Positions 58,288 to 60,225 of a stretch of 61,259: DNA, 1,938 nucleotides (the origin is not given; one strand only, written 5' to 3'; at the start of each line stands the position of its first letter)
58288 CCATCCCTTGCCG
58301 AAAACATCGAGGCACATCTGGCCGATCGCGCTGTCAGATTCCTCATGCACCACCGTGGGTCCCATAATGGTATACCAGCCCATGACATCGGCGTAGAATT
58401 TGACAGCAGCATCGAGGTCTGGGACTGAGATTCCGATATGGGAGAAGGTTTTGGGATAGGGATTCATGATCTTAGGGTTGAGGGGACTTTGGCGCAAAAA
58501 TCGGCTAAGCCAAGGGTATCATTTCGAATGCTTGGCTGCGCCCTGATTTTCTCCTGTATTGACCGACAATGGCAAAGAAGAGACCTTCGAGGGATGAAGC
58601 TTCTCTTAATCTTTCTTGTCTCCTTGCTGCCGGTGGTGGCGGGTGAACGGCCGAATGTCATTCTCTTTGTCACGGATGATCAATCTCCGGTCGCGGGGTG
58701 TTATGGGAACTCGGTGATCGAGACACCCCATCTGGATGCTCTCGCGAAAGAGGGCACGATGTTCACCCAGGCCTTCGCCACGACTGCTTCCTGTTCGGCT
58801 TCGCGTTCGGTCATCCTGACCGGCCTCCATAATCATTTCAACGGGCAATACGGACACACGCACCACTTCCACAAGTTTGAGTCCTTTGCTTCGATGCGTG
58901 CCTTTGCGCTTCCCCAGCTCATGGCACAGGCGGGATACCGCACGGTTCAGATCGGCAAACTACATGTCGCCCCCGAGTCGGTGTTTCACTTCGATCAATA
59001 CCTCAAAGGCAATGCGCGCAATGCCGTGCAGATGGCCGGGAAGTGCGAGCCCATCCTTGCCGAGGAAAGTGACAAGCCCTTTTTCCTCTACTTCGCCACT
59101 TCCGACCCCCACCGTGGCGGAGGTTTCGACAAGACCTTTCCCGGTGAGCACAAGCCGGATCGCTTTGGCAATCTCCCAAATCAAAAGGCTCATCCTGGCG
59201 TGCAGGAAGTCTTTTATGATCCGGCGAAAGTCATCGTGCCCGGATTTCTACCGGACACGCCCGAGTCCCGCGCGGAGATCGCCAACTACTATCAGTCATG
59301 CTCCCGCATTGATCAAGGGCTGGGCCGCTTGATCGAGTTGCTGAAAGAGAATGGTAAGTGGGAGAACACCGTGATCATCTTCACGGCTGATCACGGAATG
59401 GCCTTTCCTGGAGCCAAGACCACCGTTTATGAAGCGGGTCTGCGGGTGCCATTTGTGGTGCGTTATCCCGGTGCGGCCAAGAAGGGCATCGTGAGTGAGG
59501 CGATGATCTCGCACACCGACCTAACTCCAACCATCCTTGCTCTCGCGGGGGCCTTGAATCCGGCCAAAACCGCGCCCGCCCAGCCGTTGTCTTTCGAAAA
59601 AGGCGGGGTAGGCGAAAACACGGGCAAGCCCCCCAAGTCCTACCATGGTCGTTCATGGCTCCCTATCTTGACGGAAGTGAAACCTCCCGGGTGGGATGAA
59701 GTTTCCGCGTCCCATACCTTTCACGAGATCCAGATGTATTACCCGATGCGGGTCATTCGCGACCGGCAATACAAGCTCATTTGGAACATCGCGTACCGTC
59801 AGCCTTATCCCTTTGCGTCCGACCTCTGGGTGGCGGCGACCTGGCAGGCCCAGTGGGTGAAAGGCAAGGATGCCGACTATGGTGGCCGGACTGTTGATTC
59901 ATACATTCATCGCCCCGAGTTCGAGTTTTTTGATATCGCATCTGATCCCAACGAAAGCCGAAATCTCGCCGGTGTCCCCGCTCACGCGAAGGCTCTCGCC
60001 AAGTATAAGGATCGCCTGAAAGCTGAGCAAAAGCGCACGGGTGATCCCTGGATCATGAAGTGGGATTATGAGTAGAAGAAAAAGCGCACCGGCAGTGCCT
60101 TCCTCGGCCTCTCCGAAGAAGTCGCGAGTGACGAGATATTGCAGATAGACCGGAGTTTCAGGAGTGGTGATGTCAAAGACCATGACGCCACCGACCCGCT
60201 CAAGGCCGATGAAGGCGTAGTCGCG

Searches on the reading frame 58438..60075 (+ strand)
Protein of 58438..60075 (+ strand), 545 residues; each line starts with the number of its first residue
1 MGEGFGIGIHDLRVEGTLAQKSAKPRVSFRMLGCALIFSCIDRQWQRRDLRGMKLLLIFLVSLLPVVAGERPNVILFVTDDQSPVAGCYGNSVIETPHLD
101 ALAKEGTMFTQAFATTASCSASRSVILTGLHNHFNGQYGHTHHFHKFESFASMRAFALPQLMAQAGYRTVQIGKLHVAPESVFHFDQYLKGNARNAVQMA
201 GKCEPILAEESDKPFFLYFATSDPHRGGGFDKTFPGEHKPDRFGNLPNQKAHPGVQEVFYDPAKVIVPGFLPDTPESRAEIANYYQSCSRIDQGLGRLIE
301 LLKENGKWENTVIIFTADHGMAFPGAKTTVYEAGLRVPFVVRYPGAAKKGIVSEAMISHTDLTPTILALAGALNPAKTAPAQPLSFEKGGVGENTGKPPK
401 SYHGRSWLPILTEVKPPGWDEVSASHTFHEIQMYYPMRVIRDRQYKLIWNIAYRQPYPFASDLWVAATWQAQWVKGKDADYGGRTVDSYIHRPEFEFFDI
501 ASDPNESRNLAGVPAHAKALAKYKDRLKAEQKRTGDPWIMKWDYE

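Call 18: search_protein_families(library=pfam, proteins=[window:58438-60075:+], max_evalue=0.001)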
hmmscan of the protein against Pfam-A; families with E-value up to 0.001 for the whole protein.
window:58438-60075:+ (545 aa): 3 families
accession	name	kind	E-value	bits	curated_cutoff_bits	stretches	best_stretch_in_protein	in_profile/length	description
PF00884.28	Sulfatase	-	3.6e-53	181.3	25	1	72-372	1-301/301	Sulfatase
PF16347.10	SGSH_C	-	3.9e-17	63.3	29.3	1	327-377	8-58/154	N-sulphoglucosamine sulphohydrolase, C-terminal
PF01663.27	Phosphodiest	-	3e-09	37.4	23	1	284-322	184-222/342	Type I phosphodiesterase / nucleotide pyrophosphatase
